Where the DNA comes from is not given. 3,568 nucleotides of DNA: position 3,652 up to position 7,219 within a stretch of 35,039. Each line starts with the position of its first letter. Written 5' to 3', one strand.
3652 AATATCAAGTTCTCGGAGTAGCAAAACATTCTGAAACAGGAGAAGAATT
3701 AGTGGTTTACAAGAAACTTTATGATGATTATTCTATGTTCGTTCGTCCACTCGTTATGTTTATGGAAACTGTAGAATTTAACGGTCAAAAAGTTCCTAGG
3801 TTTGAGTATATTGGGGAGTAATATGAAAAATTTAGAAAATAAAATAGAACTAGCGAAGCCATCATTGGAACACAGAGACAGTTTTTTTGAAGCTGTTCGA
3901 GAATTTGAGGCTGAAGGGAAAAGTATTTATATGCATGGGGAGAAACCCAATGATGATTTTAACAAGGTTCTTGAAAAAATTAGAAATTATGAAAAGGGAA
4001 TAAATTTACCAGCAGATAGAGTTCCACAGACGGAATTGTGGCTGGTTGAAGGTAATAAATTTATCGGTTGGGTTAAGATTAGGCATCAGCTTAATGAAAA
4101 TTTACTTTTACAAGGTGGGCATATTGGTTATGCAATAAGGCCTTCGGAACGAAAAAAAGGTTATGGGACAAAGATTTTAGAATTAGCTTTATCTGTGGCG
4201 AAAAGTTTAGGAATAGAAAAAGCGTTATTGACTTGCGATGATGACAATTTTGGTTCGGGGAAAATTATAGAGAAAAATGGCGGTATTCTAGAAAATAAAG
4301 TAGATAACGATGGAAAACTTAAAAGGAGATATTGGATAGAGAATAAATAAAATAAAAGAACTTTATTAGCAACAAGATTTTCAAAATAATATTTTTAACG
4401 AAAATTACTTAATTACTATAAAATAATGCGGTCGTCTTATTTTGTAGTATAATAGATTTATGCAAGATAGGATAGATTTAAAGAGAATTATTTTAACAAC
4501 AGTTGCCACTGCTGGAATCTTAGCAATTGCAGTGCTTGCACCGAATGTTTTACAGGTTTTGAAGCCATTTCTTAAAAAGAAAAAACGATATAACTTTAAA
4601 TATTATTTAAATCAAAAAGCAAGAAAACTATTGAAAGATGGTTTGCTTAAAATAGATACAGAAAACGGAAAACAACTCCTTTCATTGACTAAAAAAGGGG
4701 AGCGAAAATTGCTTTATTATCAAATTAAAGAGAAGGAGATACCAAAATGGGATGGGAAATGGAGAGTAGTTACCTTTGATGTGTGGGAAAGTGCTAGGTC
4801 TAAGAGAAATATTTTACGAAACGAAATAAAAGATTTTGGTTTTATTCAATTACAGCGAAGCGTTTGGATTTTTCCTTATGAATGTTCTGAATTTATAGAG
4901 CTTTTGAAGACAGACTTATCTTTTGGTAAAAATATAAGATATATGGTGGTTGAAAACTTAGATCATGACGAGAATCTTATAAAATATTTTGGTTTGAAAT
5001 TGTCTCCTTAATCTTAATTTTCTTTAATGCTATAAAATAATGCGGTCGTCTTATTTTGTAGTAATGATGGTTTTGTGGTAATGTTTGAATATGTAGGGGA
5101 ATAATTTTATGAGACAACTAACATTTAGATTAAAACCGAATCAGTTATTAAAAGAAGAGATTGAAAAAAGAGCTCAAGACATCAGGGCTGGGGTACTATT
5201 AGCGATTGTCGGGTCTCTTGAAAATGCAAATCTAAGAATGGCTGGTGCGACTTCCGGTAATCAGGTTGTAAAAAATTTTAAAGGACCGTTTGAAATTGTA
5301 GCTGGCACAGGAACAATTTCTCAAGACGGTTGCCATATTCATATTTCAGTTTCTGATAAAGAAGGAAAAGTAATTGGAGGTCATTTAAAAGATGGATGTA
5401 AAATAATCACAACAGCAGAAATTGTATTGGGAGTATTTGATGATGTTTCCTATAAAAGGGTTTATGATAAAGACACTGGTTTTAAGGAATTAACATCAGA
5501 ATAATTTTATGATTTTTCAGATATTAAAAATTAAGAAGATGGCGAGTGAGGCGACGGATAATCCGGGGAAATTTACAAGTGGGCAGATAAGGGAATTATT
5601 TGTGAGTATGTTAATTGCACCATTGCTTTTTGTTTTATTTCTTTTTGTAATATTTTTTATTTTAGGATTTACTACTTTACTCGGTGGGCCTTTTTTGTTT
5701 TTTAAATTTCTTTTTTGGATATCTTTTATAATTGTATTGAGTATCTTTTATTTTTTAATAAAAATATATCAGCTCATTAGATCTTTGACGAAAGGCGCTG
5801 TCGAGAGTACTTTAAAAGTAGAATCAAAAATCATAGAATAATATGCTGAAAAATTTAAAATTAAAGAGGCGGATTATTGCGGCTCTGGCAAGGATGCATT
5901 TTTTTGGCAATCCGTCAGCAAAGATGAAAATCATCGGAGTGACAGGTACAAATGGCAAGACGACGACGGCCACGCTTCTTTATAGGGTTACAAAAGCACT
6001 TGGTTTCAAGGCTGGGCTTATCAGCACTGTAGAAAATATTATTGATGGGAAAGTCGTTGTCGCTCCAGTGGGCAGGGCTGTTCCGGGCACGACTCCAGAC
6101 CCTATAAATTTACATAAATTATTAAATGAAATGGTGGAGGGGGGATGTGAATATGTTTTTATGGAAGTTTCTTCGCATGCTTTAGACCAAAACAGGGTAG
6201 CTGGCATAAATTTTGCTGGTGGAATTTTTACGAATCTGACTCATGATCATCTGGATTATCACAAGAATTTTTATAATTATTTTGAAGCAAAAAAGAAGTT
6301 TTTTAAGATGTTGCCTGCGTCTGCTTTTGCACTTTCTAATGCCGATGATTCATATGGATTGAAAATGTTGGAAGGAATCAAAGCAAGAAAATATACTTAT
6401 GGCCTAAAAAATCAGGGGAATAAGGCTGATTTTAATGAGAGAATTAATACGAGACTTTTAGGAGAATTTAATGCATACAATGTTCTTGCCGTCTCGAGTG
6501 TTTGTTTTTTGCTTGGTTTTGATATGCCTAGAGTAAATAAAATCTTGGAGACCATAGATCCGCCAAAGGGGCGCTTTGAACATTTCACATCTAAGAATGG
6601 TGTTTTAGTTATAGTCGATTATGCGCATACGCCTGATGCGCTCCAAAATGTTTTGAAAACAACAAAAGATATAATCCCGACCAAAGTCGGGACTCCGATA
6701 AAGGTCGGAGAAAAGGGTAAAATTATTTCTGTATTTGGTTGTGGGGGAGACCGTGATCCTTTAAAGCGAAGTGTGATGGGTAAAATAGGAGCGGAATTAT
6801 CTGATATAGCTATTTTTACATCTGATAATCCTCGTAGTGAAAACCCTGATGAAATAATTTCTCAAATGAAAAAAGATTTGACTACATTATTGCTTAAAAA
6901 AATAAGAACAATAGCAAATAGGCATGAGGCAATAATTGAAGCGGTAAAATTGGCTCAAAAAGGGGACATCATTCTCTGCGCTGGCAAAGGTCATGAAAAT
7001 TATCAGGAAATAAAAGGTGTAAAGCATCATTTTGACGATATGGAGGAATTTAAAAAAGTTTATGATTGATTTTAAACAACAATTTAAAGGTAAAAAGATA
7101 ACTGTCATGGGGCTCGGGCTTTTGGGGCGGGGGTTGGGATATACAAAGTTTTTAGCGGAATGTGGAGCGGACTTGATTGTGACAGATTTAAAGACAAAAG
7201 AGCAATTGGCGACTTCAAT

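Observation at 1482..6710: Family A: 46-nt G+C-rich double hairpin inserted in-frame twice in secA and once (inverted) in murE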

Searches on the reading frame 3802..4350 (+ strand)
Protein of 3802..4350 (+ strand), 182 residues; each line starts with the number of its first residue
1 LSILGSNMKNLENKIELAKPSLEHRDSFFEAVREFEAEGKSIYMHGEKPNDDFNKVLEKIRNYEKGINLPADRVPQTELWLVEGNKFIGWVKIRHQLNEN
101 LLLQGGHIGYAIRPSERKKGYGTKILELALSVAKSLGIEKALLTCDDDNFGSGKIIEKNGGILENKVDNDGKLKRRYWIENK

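Call 29: search_protein_families(library=pfam, proteins=[window:3802-4350:+], max_evalue=0.01)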
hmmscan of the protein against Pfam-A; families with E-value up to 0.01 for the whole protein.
window:3802-4350:+ (182 aa): 3 families
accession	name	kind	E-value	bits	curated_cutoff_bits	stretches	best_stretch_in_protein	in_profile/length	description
PF13302.13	Acetyltransf_3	-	5.3e-13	50.3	25.4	1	16-160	3-136/138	Acetyltransferase (GNAT) domain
PF00583.31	Acetyltransf_1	-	9.2e-10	39.3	20.7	1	75-158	32-113/116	Acetyltransferase (GNAT) family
PF13508.13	Acetyltransf_7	-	0.00025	21.8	27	1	78-141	4-65/84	Acetyltransferase (GNAT) domain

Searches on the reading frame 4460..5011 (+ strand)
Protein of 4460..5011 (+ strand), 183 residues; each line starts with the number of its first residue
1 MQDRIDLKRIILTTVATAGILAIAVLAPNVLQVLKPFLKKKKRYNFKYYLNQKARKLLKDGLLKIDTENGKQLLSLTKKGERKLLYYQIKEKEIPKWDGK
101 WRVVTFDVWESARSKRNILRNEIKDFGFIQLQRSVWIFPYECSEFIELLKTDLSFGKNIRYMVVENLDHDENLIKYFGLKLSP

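Call 29: search_protein_families(library=pfam, proteins=[window:4460-5011:+], max_evalue=0.01)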
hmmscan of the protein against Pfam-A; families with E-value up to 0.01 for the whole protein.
window:4460-5011:+ (183 aa): 1 family
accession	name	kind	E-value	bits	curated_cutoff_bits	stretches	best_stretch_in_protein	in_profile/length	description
PF20803.2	PaaX_M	-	7e-19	68.2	24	1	96-171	3-78/83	PaaX protein central Cas2-like domain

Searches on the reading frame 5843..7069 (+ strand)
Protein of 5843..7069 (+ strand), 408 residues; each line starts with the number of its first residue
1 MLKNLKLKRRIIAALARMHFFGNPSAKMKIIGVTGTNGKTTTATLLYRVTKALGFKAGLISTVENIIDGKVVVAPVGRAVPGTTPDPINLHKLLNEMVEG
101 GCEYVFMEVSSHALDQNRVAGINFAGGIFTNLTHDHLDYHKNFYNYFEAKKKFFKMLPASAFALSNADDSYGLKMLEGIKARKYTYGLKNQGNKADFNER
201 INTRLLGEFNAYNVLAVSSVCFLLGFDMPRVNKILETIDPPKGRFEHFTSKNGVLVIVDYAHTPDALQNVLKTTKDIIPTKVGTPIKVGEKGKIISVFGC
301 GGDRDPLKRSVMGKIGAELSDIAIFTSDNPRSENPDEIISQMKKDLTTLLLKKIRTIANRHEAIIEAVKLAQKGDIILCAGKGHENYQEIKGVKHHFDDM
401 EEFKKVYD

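Call 14: search_protein_families(library=pfam, proteins=[window:5843-7069:+])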
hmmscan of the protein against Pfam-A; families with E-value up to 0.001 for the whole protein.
window:5843-7069:+ (408 aa): 2 families
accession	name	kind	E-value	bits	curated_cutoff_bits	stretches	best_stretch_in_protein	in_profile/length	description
PF08245.18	Mur_ligase_M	-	4.2e-46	157.9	24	1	33-220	1-199/200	Mur ligase middle domain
PF02875.26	Mur_ligase_C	-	4.2e-31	108.9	28.4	1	243-383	1-127/127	Mur ligase, glutamate ligase domain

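Call 25: find_homologous_proteins(query=window:5843-7066:+, max_evalue=1e-30)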
Query window:5843-7066:+ (408 aa): 8000 proteins with E <= 1e-30 among 8000 candidates; the best 120 are listed.
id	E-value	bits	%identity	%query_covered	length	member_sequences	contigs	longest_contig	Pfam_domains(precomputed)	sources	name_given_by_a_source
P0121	1.1e-271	918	100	100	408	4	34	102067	PF02875.27,PF08245.19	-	-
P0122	5.2e-233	791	88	100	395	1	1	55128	PF02875.27,PF08245.19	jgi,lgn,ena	-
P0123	1.2e-194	665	73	99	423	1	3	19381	PF02875.27,PF08245.19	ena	-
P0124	2.0e-188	644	73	96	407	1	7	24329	PF02875.27,PF08245.19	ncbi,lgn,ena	-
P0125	1.4e-187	641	71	100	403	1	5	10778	PF02875.27,PF08245.19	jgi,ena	-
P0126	3.7e-186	637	72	100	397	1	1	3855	PF02875.27,PF08245.19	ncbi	-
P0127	1.4e-185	635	71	97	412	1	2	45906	PF02875.27,PF08245.19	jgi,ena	jgi:UDP-N-acetylmuramoyl-L-alanyl-D-glutamate--2,6-diaminopimelate ligase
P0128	1.5e-185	635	72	98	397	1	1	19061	PF02875.27,PF08245.19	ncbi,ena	-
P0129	2.1e-185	634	71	100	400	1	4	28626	PF02875.27,PF08245.19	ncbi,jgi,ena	ncbi:MAG TPA: UDP-N-acetylmuramoyl-L-alanyl-D-glutamate--2,6-diaminopimelate ligase [Candidatus Pace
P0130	3.0e-185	634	71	98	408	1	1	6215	PF02875.27,PF08245.19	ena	-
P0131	4.8e-185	633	71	100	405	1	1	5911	PF02875.27,PF08245.19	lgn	-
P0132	1.0e-184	632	71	98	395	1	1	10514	PF02875.27,PF08245.19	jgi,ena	-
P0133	1.1e-184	632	70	97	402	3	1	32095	PF02875.27,PF08245.19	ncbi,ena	-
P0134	1.2e-184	632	69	100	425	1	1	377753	PF02875.27,PF08245.19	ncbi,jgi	ncbi:MAG: UDP-N-acetylmuramoyl-L-alanyl-D-glutamate--2,6-diaminopimelate ligase [Candidatus Paceibac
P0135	1.9e-184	631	71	100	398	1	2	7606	PF02875.27,PF08245.19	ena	-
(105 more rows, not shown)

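Call 27: find_encoding_contigs(protein=P0122, flank=10000, max_places=2)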
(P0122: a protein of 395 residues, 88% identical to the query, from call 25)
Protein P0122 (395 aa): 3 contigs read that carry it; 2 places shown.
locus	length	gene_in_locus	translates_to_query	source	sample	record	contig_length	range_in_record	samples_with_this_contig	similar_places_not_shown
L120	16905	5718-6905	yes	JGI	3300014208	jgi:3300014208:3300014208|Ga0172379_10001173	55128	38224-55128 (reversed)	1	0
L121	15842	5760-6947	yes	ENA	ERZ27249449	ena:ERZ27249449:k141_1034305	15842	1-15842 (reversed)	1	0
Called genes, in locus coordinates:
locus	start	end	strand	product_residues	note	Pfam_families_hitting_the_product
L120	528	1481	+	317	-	PF07478:Dala_Dala_lig_C (faint)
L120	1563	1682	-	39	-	-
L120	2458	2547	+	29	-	-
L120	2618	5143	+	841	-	PF07517:SecA_DEAD, PF01043:SecA_PP_bind, PF21090:P-loop_SecA, PF07516:SecA_SW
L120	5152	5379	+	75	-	PF07866:DUF1653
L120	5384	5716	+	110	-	-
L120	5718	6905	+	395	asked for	PF08245:Mur_ligase_M, PF02875:Mur_ligase_C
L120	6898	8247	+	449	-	PF21799:MurD-like_N, PF08245:Mur_ligase_M, PF02875:Mur_ligase_C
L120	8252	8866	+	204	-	PF06821:Ser_hydrolase (weak), PF00561:Abhydrolase_1 (faint)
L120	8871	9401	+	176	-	PF00293:NUDIX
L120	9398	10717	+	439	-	PF01225:Mur_ligase, PF08245:Mur_ligase_M, PF02875:Mur_ligase_C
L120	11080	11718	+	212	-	PF01832:Glucosaminidase (weak)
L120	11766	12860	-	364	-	PF00575:S1 (weak), PF21543:CvfB_2nd (faint), PF23459:S1_RRP5 (faint), PF13509:S1_2 (faint), PF00575:S1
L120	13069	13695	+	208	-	PF13483:Lactamase_B_3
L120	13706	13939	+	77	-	-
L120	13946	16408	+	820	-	PF00521:DNA_topoisoIV, PF03989:DNA_gyraseA_C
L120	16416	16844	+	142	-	-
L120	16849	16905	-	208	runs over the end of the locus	PF01797:Y1_Tnp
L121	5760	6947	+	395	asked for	PF08245:Mur_ligase_M, PF02875:Mur_ligase_C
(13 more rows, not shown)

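Call 38: find_homologous_proteins(query=L120:16416-16841:+, max_evalue=0.00001)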
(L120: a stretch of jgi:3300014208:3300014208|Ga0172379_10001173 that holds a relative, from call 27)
Query L120:16416-16841:+ (142 aa): 83 proteins with E <= 0.00001 among 99 candidates.
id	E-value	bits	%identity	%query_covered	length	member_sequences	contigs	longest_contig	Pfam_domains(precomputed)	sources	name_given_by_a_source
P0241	1.4e-88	313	100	100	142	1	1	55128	-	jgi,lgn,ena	-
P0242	6.2e-87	307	98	100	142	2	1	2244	-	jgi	jgi:lycopene cyclase domain-containing protein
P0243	5.0e-71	256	79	100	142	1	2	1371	-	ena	-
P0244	4.8e-67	243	75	100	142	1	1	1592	PF18916.6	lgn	-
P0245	1.3e-64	235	77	99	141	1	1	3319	-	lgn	-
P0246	1.9e-64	234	72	100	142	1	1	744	-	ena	-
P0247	2.5e-63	231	71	100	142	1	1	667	PF18916.6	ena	-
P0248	6.0e-63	229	69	99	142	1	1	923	PF18916.6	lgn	-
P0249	2.3e-62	227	72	98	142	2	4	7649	PF18916.6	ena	-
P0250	4.3e-62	227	71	98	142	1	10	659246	PF18916.6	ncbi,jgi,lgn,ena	-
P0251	1.1e-61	225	69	100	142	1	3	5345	PF18916.6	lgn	-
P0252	2.8e-61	224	68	99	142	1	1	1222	PF18916.6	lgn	-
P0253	4.7e-61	223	68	100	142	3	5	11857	PF18916.6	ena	-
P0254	7.1e-61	223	69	99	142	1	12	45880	PF18916.6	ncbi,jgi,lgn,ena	jgi:lycopene cyclase domain-containing protein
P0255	1.1e-60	222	71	99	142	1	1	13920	PF18916.6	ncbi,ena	-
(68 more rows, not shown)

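Call 39: find_encoding_contigs(protein=P0241, flank=10000, max_places=1)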
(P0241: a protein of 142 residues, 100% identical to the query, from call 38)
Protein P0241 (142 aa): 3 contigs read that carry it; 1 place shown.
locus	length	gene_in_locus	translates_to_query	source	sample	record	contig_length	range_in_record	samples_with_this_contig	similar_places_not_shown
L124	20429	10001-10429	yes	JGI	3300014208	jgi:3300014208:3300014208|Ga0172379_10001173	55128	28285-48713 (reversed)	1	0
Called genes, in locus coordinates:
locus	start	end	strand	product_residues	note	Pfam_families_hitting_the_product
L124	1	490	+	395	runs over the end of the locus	PF08245:Mur_ligase_M, PF02875:Mur_ligase_C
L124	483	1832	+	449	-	PF21799:MurD-like_N, PF08245:Mur_ligase_M, PF02875:Mur_ligase_C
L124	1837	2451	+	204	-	PF06821:Ser_hydrolase (weak), PF00561:Abhydrolase_1 (faint)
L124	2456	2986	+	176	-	PF00293:NUDIX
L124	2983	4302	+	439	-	PF01225:Mur_ligase, PF08245:Mur_ligase_M, PF02875:Mur_ligase_C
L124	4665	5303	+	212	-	PF01832:Glucosaminidase (weak)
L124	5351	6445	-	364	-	PF00575:S1 (weak), PF21543:CvfB_2nd (faint), PF23459:S1_RRP5 (faint), PF13509:S1_2 (faint), PF00575:S1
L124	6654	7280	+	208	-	PF13483:Lactamase_B_3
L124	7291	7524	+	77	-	-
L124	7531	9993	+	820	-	PF00521:DNA_topoisoIV, PF03989:DNA_gyraseA_C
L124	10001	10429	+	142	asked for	-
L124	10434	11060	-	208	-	PF01797:Y1_Tnp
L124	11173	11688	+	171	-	PF01135:PCMT (weak), PF01209:Ubie_methyltran, PF05175:MTS (weak), PF02475:TRM5-TYW2_MTfase (weak), PF13847:Methyltransf_31, PF08241:Methyltransf_11, PF08242:Methyltransf_12 (weak), PF13649:Methyltransf_25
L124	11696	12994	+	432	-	PF01547:SBP_bac_1, PF13416:SBP_bac_8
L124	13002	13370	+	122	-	PF18895:T4SS_pilin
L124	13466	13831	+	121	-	PF04956:TrbC (weak), PF18895:T4SS_pilin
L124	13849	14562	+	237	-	PF18895:T4SS_pilin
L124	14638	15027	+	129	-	PF18895:T4SS_pilin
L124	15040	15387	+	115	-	PF18895:T4SS_pilin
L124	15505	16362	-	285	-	-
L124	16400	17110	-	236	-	-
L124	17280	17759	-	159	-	PF01456:Mucin (weak)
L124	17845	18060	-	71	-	-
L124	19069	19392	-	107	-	PF02033:RBFA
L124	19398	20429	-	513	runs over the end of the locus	PF00009:GTP_EFTU, PF00071:Ras (weak), PF01926:MMR_HSR1, PF08477:Roc (weak), PF22042:EF-G_D2, PF11987:IF-2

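Call 41: search_protein_families(library=ncbifam, proteins=[L124:10437-11060:-], max_evalue=0.01)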
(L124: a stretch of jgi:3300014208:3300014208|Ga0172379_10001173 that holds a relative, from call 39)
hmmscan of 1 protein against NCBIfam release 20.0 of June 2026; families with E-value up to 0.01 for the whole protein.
L124:10437-11060:- (208 aa): 2 families
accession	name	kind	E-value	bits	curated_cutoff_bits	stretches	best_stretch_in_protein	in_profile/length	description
NF047646.1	REP_Tyr_transpos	equivalog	4.8e-18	65.4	80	1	71-166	43-146/146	REP-associated tyrosine transposase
NF033573.1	transpos_IS200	equivalog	0.00033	20.9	55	1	70-130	42-94/126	IS200/IS605 family transposase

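Call 42: search_solved_structures(query=L124:10437-11060:-, max_evalue=1, show_alignments=2)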
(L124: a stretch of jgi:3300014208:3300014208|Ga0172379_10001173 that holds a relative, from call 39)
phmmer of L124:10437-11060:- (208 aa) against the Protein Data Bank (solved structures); distinct sequences matched with E-value up to 1: 1.
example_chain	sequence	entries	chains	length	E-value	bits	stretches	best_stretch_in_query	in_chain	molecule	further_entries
4er8_A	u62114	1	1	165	0.043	16.7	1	54-171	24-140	TnpArep for protein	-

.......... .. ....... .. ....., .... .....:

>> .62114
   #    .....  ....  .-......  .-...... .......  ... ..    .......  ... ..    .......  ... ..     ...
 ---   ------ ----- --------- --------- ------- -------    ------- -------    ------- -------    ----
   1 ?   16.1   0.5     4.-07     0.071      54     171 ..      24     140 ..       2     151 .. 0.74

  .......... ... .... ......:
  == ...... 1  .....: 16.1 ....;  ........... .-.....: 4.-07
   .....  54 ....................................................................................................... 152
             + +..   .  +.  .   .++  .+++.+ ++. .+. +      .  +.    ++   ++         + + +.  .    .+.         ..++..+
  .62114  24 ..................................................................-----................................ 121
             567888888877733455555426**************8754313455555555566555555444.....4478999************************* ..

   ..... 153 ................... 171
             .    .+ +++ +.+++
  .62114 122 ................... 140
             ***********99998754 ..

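Call 73: find_related_loci(query=A5, collection=metagenome_contigs, flank=1500)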
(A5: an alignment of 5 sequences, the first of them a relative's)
Query A5 (208 aa) in metagenome_contigs; peptide patterns used: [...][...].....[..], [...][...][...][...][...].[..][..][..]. (x = any residue, [..] = any of these).
600 stretches matched a pattern (row limit reached: there are more); 579 encode a relative of the query (tblastn E <= 1e-3); the best 80 are kept; 80 distinct loci.
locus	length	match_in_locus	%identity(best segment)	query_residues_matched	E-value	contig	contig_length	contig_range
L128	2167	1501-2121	74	1-207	1e-111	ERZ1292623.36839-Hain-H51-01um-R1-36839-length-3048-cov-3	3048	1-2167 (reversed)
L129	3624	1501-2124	76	1-208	7e-109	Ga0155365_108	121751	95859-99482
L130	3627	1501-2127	71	1-208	4e-102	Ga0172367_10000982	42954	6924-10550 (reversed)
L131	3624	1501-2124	100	1-208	7e-143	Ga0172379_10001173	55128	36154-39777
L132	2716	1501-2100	70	1-200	2e-100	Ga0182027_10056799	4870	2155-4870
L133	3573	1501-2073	49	1-196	3e-53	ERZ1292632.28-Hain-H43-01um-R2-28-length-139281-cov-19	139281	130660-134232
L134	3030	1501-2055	46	1-195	2e-52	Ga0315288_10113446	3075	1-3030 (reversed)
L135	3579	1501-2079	45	1-195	4e-49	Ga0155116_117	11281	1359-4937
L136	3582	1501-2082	43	1-201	2e-47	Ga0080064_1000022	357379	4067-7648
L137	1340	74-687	63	1-207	2e-78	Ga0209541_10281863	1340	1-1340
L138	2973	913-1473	42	1-199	6e-44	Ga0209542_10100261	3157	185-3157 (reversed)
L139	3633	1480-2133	38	1-208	9e-44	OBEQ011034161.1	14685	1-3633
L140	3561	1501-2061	42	1-199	6e-44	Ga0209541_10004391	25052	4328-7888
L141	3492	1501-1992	45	1-178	4e-42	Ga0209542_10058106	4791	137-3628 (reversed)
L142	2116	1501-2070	41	1-208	9e-42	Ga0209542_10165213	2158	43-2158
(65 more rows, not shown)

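Call 78: predict_structure(alignment_id=A4)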
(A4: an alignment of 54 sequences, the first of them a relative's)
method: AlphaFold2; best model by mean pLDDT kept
length: 408 residues; sequences in the alignment: 54
mean_pLDDT: 84.9   pTM: 0.84
mean pLDDT of the five models: 84.9, 84.6, 82.6, 82.2, 82.1
residues with pLDDT >= 90: 205; 70-90: 139; 50-70: 52; < 50: 12
segments of 3 or more residues with pLDDT < 50: 1-3, 283-289
pLDDT, mean of each block of 10 residues (from residue 1): 53 56 80 89 96 97 87 63 73 92 95 84 92 66 82 92 90 90 89 81 87 95 98 95 88 91 86 77 45 88 79 95 90 89 95 95 96 93 75 83 94
secondary structure, 60 per line:
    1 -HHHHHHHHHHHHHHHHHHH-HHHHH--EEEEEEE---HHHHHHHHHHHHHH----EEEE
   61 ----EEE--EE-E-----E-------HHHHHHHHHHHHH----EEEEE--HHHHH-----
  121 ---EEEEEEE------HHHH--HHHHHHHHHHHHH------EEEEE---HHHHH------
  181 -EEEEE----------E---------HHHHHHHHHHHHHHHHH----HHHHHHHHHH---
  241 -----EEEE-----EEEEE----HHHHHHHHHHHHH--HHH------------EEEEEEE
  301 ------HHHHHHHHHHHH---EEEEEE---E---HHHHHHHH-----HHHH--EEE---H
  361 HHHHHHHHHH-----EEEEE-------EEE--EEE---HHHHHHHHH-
elements in order: H2-20 H22-26 E29-35 H39-52 E57-60 E65-67 H87-99 E104-108 H111-115 E124-130 H137-140 H143-155 E162-166 H170-174 E182-186 H207-223 H228-237 E246-249 E255-259 H264-276 E294-300 H307-318 E322-327 H335-342 H348-351 E354-356 H360-370 E376-380 E388-390 E393-395 H399-407
